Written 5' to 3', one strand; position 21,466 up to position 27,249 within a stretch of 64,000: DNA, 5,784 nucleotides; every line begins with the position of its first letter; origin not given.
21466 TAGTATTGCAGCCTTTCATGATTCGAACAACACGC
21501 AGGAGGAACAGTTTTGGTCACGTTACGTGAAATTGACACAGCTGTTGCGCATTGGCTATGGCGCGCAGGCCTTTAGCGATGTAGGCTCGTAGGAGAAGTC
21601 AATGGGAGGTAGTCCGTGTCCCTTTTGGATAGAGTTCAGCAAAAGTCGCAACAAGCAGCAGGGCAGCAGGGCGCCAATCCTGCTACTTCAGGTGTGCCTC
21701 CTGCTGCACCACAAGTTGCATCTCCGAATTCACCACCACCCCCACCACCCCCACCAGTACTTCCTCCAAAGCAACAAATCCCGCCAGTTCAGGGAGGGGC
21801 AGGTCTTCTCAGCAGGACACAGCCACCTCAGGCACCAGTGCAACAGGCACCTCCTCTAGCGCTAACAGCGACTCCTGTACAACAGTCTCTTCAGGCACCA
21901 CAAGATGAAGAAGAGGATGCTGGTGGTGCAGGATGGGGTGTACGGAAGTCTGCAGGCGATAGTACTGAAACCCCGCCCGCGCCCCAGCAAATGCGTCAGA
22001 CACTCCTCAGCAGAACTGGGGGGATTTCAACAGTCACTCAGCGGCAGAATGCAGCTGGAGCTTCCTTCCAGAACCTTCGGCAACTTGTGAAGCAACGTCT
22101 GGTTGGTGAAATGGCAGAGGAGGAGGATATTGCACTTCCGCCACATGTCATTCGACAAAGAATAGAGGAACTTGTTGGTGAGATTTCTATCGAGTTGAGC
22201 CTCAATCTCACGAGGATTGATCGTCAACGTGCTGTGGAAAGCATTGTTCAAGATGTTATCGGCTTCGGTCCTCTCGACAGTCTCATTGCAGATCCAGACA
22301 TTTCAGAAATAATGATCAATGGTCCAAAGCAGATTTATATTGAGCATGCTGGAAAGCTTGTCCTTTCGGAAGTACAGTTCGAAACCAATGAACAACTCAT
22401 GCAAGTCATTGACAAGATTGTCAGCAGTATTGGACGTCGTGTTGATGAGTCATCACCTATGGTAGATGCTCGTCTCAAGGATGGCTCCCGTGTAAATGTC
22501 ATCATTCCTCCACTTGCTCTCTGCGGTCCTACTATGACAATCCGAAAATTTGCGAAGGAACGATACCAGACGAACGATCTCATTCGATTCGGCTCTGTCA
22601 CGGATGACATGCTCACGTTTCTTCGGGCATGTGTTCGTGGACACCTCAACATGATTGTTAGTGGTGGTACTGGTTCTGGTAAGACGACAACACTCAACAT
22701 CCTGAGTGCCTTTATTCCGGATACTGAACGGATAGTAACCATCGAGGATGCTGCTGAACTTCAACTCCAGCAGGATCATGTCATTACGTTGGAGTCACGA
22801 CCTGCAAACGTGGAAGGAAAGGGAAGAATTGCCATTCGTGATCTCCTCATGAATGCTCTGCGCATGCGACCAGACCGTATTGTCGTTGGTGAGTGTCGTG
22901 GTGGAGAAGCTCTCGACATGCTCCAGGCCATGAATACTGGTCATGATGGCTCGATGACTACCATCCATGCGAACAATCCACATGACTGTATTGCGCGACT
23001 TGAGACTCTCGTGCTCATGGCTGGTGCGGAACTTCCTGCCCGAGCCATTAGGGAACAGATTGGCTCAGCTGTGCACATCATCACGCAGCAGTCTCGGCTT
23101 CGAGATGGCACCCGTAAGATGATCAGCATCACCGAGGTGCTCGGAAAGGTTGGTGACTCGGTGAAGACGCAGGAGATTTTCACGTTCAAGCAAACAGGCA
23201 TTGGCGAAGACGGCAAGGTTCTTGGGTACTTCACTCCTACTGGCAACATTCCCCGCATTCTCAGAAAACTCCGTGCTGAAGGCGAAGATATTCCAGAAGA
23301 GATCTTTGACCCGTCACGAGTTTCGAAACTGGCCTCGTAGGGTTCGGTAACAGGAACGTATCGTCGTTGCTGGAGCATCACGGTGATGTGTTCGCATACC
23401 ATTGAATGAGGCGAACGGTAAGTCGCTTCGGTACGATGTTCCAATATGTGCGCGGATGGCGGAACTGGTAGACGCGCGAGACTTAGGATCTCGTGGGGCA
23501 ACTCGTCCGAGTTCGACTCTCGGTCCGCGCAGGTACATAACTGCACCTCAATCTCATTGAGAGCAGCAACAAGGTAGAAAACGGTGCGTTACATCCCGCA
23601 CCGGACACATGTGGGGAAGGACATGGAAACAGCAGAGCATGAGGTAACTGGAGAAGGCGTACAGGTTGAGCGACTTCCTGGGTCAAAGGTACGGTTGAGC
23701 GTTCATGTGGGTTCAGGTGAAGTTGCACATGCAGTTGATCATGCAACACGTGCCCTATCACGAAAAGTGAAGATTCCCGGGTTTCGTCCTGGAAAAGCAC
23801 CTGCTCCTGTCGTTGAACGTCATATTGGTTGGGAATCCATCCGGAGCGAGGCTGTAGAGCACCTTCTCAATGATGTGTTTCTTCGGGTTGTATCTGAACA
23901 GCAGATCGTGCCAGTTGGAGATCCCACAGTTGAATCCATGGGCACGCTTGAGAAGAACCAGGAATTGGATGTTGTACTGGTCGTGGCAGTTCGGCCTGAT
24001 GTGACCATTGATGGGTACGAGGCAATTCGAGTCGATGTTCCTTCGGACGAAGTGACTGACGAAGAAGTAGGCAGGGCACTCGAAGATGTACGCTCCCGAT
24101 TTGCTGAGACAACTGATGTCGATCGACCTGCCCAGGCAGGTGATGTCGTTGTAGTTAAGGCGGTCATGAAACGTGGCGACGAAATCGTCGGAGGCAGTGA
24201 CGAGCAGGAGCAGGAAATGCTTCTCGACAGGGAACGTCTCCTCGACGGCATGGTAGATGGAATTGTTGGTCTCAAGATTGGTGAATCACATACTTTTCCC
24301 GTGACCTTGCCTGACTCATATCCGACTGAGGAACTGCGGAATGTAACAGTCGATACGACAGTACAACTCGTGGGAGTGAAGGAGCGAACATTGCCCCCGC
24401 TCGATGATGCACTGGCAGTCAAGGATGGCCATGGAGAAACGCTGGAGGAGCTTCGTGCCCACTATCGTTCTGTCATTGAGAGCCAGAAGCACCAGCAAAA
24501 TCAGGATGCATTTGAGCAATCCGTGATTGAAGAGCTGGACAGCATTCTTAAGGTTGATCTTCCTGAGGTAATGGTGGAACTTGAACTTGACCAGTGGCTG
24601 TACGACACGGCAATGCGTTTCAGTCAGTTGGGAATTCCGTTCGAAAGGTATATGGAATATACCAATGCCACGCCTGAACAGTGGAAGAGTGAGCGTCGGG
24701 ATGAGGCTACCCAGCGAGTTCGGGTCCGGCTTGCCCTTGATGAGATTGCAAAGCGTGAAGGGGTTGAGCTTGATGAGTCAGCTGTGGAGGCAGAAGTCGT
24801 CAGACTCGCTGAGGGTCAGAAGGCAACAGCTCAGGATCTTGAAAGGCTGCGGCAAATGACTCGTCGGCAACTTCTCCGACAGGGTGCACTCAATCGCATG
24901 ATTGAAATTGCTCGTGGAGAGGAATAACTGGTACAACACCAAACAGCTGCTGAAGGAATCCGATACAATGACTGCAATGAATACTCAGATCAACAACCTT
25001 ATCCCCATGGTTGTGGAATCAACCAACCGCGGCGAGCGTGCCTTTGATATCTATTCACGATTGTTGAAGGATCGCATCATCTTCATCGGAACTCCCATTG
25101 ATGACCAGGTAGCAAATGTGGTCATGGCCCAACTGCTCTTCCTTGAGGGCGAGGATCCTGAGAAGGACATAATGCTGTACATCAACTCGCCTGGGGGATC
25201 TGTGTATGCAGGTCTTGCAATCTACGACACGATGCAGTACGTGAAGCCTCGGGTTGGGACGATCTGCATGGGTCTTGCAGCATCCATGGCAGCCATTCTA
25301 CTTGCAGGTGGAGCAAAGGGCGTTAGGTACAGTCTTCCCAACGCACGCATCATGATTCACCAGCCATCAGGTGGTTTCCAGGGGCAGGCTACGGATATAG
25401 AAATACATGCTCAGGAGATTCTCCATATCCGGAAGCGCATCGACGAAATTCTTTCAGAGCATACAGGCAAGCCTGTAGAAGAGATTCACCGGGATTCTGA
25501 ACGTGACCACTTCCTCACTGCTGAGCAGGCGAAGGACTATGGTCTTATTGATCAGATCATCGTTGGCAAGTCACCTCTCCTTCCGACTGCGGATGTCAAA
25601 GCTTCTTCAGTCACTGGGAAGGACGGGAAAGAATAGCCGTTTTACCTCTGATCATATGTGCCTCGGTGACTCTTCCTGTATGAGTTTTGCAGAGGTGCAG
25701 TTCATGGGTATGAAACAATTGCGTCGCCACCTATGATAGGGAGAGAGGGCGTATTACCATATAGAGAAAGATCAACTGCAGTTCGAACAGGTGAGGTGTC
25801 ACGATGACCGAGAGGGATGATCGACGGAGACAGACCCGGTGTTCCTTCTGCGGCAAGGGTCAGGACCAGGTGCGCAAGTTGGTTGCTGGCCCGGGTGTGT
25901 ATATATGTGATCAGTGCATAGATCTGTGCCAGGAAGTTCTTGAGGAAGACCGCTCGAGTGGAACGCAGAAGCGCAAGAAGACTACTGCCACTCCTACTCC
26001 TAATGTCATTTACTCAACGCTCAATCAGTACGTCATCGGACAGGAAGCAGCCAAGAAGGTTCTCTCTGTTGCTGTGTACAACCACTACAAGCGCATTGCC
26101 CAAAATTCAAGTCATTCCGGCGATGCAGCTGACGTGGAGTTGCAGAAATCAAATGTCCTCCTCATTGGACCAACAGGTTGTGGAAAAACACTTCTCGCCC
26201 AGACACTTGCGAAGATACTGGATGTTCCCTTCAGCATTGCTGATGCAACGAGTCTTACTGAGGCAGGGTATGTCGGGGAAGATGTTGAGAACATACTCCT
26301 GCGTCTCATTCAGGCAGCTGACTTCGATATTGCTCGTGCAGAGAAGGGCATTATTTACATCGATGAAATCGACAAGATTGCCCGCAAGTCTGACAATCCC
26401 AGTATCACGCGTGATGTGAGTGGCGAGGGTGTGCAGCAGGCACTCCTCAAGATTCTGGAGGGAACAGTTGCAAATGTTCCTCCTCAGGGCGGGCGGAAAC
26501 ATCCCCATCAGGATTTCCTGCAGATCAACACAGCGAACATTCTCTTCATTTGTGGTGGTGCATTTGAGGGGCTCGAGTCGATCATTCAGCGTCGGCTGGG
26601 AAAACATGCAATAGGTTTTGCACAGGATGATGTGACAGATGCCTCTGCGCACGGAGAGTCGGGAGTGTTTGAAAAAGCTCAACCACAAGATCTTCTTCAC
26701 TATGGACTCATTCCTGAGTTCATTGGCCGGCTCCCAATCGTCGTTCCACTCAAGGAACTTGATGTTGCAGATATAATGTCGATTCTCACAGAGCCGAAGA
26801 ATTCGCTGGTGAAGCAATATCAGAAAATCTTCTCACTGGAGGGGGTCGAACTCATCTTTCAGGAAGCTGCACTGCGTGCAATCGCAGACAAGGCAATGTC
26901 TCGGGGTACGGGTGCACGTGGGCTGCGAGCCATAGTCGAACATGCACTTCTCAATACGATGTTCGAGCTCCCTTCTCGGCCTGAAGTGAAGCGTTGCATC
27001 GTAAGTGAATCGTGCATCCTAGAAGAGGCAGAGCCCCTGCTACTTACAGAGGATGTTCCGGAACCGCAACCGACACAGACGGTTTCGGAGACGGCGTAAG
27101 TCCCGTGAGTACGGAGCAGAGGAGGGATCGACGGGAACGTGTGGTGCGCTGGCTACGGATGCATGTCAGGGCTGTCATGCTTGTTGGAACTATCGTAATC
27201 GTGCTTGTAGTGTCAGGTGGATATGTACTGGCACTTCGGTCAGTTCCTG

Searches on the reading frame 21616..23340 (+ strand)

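Call 37: search_protein_families(library=pfam, proteins=[window:21616-23340:+], max_evalue=0.0001)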
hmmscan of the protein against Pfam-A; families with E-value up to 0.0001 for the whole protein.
window:21616-23340:+ (574 aa): 1 family
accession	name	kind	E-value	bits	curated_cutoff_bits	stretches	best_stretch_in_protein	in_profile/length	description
PF00437.27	T2SSE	-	1.7e-64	218.2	24.9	1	217-493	5-276/370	Type II/IV secretion system protein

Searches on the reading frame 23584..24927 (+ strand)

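Call 37: search_protein_families(library=pfam, proteins=[window:23584-24927:+], max_evalue=0.0001)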
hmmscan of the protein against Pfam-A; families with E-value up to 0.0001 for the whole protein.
window:23584-24927:+ (447 aa): 3 families
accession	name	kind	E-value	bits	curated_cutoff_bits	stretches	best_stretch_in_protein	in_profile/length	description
PF05697.18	Trigger_N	-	1.6e-35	122.9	22.2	1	26-168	3-143/144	Bacterial trigger factor protein (TF)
PF05698.19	Trigger_C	-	4.4e-26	92.3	22.7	1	286-435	1-151/162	Bacterial trigger factor protein (TF) C-terminus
PF00254.34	FKBP_C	-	6.1e-06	26.9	21.1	1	181-253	3-78/94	FKBP-type peptidyl-prolyl cis-trans isomerase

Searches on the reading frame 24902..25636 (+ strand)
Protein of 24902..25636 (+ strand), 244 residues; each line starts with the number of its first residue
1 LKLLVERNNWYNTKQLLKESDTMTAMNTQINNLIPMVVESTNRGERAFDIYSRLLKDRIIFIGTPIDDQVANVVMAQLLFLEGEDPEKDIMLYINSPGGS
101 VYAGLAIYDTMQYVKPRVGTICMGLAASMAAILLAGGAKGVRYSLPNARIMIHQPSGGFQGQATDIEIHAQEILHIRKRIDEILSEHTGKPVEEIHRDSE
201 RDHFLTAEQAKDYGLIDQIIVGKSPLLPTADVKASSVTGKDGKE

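Call 37: search_protein_families(library=pfam, proteins=[window:24902-25636:+], max_evalue=0.0001)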
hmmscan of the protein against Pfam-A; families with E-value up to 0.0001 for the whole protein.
window:24902-25636:+ (244 aa): 1 family
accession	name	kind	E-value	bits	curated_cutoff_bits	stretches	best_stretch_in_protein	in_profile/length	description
PF00574.28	CLP_protease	-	1.3e-86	289.6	20.2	1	43-221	2-180/182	Clp protease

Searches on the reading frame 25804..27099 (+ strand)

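Call 37: search_protein_families(library=pfam, proteins=[window:25804-27099:+], max_evalue=0.0001)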
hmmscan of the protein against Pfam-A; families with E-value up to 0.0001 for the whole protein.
window:25804-27099:+ (431 aa): 8 families
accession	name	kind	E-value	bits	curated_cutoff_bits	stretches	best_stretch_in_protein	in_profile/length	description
PF07724.20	AAA_2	-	1.7e-34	119.7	27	1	114-313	2-166/166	AAA domain (Cdc48 subfamily)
PF06689.19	zf-C4_ClpX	-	3e-19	69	27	1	12-48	2-39/39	ClpX C4-type zinc finger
PF00004.35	AAA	-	7e-17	62.5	21.2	1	118-243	1-107/131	ATPase family associated with various cellular activities (AAA)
PF10431.15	ClpB_D2-small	-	1.2e-10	41.7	21.9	1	319-396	1-74/81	C-terminal, D2-small domain, of ClpB protein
PF07728.20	AAA_5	-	8.1e-08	32.8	22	1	117-194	1-80/139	AAA domain (dynein-related subfamily)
PF01078.27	Mg_chelatase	-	1.5e-06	28.2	20.3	0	116-140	23-47/207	Magnesium chelatase, subunit ChlI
PF05496.18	RuvB_N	-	2.7e-05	24.4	27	0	73-196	6-100/159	Holliday junction DNA helicase RuvB P-loop domain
PF00493.29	MCM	-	3.1e-05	23.7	23.3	1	67-196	16-137/224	MCM P-loop domain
